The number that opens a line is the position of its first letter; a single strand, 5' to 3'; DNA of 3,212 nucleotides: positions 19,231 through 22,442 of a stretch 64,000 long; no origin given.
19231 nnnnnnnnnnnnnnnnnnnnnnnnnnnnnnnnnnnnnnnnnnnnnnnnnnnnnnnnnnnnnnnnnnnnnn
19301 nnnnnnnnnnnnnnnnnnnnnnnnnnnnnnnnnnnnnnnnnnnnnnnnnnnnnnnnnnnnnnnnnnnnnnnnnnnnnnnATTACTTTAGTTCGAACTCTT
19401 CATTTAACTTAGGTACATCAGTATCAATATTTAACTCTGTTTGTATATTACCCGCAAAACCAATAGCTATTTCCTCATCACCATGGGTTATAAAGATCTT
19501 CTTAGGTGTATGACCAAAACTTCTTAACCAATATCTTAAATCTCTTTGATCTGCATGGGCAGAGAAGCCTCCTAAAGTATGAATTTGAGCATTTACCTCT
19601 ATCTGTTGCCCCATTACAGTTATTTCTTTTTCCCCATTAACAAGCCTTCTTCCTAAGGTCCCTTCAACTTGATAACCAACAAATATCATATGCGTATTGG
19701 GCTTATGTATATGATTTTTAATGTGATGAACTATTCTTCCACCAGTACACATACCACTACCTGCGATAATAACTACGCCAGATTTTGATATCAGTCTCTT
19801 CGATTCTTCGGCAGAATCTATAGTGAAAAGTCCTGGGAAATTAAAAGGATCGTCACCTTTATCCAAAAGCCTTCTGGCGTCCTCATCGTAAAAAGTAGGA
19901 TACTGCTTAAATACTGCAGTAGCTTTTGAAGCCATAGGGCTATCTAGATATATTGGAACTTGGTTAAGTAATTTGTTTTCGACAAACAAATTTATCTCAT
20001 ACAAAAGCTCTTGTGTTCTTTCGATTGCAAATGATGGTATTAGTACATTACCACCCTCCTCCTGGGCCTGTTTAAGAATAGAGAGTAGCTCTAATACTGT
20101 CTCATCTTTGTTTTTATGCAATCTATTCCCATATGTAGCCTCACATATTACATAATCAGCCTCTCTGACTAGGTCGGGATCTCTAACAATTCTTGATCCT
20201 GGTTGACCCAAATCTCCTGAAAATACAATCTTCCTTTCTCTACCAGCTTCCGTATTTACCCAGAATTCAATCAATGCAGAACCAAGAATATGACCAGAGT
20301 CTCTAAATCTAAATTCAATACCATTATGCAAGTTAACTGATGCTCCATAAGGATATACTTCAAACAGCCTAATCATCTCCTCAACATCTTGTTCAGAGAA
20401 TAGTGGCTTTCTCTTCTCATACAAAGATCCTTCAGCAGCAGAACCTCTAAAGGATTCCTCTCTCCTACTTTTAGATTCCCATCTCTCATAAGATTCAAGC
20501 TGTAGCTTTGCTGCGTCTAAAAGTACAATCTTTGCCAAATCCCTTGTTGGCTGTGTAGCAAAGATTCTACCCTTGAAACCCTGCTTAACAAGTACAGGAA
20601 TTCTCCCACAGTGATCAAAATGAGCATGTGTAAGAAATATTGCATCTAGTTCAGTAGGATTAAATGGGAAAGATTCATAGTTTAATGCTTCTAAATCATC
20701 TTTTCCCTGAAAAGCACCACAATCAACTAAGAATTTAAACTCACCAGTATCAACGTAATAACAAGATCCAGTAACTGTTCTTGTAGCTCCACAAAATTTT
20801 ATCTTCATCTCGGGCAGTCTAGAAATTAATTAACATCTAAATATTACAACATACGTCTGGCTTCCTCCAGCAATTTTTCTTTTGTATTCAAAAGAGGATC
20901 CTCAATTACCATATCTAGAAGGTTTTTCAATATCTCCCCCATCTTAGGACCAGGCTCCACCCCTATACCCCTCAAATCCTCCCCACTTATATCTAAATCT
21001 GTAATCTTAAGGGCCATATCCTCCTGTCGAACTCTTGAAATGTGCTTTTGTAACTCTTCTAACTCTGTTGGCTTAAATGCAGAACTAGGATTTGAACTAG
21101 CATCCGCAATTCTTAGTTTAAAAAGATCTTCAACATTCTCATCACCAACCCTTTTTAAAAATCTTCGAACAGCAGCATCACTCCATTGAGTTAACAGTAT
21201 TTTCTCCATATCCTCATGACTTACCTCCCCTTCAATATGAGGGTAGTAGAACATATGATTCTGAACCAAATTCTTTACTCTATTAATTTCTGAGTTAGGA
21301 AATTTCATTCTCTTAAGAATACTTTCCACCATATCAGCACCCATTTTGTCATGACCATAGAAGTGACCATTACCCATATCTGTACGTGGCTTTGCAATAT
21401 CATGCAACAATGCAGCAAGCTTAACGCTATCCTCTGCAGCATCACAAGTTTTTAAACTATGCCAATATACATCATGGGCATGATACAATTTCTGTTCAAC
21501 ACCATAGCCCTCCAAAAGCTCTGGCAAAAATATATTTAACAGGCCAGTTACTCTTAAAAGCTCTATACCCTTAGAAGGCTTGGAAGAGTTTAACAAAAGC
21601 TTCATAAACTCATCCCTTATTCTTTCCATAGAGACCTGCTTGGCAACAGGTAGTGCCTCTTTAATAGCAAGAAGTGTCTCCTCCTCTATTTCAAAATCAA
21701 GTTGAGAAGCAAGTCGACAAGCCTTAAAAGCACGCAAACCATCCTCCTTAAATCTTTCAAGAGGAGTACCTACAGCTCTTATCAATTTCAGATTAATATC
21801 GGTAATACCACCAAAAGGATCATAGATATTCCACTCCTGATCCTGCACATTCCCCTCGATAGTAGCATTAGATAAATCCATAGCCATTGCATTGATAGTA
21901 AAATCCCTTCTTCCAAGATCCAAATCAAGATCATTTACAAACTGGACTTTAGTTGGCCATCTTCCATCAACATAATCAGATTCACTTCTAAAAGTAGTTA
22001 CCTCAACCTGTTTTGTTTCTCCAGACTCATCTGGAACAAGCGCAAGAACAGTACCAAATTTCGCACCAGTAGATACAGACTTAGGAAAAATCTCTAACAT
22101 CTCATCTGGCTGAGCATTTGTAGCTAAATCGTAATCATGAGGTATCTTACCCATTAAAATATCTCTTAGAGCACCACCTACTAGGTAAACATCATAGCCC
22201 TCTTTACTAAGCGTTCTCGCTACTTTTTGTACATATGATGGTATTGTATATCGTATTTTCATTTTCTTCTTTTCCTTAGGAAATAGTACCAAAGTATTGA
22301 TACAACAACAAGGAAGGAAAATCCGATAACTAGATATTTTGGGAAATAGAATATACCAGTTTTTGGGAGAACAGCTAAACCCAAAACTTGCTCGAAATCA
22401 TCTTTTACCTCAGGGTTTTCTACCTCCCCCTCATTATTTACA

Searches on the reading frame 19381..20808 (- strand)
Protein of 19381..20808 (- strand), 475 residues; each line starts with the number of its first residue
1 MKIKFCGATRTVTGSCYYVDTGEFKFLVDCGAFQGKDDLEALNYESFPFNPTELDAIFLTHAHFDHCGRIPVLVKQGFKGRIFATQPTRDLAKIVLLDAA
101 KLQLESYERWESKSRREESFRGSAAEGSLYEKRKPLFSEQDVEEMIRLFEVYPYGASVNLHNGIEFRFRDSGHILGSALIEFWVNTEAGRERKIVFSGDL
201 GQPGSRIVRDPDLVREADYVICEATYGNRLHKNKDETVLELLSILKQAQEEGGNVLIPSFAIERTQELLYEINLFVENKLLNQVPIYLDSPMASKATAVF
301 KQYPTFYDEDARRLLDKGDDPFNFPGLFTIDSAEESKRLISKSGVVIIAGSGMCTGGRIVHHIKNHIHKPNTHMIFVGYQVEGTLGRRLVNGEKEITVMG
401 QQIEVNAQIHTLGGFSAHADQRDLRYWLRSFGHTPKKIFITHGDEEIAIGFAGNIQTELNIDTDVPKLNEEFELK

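Call 3: search_protein_families(library=pfam, proteins=[window:19381-20808:-])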
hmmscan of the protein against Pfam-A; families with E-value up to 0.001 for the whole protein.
window:19381-20808:- (475 aa): 5 families
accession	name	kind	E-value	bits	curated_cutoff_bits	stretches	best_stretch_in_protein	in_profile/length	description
PF10996.14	Beta-Casp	-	1.5e-38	132.4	27.7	1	265-389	1-120/120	Beta-Casp domain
PF07521.17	RMMBL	-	1.3e-16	60.8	21.6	1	403-466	2-63/63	Zn-dependent metallo-hydrolase RNA specificity domain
PF00753.33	Lactamase_B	-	6.9e-15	55.9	22.7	1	13-77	5-67/196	Metallo-beta-lactamase superfamily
PF16661.11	Lactamase_B_6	-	1.9e-07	31.1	27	1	21-179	4-146/193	Metallo-beta-lactamase superfamily domain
PF12706.13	Lactamase_B_2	-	1.3e-06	28.6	27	1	48-89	21-67/200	Beta-lactamase superfamily domain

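Call 4: search_protein_families(library=ncbifam, proteins=[window:19381-20808:-])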
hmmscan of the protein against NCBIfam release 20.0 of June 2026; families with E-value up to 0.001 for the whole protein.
window:19381-20808:- (475 aa): 12 families
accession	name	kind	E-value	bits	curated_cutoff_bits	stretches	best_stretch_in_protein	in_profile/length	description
NF045584.1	cas14_MBL_CASP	equivalog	1.6e-124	416.5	800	2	132-469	107-435/612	type VII CRISPR-associated protein Cas14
TIGR03675.1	arCOG00543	equivalog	5.1e-99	332.2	580.2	2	131-474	281-630/631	beta-CASP ribonuclease aCPSF1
TIGR04122.1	Xnuc_lig_assoc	equivalog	3.8e-13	49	325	1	153-279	68-189/326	ligase-associated DNA damage response exonuclease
NF000801.0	PRK00055.1-3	equivalog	1.3e-06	27.7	252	0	17-75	23-75/307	ribonuclease Z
NF041257.1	GntH_guanitoxin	equivalog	1.8e-06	27.1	333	1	1-77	13-91/374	guanitoxin biosynthesis MBL fold metallo-hydrolase GntH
TIGR02651.1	RNase_Z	equivalog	4.1e-06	26.1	292.95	0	17-75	21-73/302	ribonuclease Z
NF033105.1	bla_subclass_B3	equivalog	4.2e-05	23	240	1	15-76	24-84/257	subclass B3 metallo-beta-lactamase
NF000439.2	blaAIM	exception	0.00022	20.9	675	1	15-107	59-149/303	AIM family subclass B3 metallo-beta-lactamase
NF047419.1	RNase_J1_RnjA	exception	0.00028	19.7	820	1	15-93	16-98/549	ribonuclease J1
NF012229.1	bla_class_B_core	domain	0.00064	19.9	100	0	18-93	19-89/139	metallo-beta-lactamase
NF033106.1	blaL1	exception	0.00078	18.5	560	0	17-74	62-118/290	L1 family subclass B3 metallo-beta-lactamase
NF000438.2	blaPOM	exception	0.00085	18.6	610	0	16-75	59-117/286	POM family subclass B3 metallo-beta-lactamase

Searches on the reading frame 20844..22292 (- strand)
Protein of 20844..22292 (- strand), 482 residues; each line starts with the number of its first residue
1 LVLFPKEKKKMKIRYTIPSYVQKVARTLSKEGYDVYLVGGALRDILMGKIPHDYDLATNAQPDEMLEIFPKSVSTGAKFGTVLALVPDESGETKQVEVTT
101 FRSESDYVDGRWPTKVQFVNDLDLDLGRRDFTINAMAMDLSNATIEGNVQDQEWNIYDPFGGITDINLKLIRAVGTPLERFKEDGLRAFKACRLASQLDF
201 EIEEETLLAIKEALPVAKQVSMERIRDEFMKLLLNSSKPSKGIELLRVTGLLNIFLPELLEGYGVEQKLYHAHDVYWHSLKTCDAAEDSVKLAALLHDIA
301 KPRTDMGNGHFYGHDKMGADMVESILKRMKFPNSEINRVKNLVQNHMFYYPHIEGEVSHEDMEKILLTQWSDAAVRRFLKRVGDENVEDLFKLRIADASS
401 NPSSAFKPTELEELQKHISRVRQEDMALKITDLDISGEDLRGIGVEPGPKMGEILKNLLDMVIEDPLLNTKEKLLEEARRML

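Call 3: search_protein_families(library=pfam, proteins=[window:20844-22292:-])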
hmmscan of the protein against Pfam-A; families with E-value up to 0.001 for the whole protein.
window:20844-22292:- (482 aa): 4 families
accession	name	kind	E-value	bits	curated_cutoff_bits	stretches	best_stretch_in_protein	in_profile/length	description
PF01743.26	PolyA_pol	-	1.5e-32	113.1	23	1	35-172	1-126/126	Poly A polymerase head domain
PF12627.12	PolyA_pol_RNAbd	-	8.1e-17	61.2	22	1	199-259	1-60/64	Probable RNA and SrmB- binding site of polymerase A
PF13735.12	tRNA_NucTran2_2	-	2.2e-12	47.6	27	1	320-477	22-148/149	tRNA nucleotidyltransferase domain 2 putative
PF01966.28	HD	-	2.4e-09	37.9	22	1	284-353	21-92/116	HD domain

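Call 4: search_protein_families(library=ncbifam, proteins=[window:20844-22292:-])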
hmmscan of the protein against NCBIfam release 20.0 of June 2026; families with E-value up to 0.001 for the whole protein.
window:20844-22292:- (482 aa): 15 families
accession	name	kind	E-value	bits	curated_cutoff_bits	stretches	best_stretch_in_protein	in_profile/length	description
TIGR02692.1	tRNA_CCA_actino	equivalog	9.7e-80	268.5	438.8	1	17-472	12-456/466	CCA tRNA nucleotidyltransferase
NF009814.0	PRK13299.1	equivalog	5.2e-79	266.1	290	1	23-478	11-390/396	CCA tRNA nucleotidyltransferase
TIGR01942.1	pcnB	subfamily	4.6e-43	147.6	305.65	1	19-259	16-241/425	polynucleotide adenylyltransferase PcnB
NF008137.0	PRK10885.1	equivalog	2.6e-34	118.7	451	1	34-344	2-302/409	multifunctional CCA addition/repair protein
NF008634.1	PRK11623.1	equivalog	7.5e-27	94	702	1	2-247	31-271/469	polynucleotide adenylyltransferase PcnB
NF041569.1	A-tRNAntase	equivalog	5.6e-23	81.1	1440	1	21-274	464-710/880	A-adding tRNA nucleotidyltransferase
NF009813.0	PRK13298.1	equivalog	1.7e-22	79.9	606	1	34-358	2-319/417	tRNA CCA-pyrophosphorylase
NF009811.0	PRK13296.1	equivalog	4e-18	65.4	469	1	35-236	3-188/360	CCA tRNA nucleotidyltransferase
TIGR01693.1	UTase_glnD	equivalog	4.4e-14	51.7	519.4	1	179-347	330-518/850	[protein-PII] uridylyltransferase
NF009812.0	PRK13297.1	equivalog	4.5e-14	52.4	624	1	30-270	9-230/364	tRNA CCA-pyrophosphorylase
NF002895.0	PRK03381.1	equivalog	1e-09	37.1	631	1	195-348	341-497/782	[protein-PII] uridylyltransferase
NF003467.0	PRK05092.1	equivalog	2.2e-07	29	959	1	292-347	544-592/940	[protein-PII] uridylyltransferase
TIGR00277.1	HDIG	domain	5.8e-07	29.3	27.6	1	282-332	19-75/84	HDIG domain-containing metalloprotein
NF001265.0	PRK00227.1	equivalog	6.3e-06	24.6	799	1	225-347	330-455/693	[protein-PII] uridylyltransferase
NF002487.0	PRK01759.1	equivalog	0.00011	20.6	890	0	291-348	485-535/862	bifunctional uridylyltransferase/uridylyl-removing protein GlnD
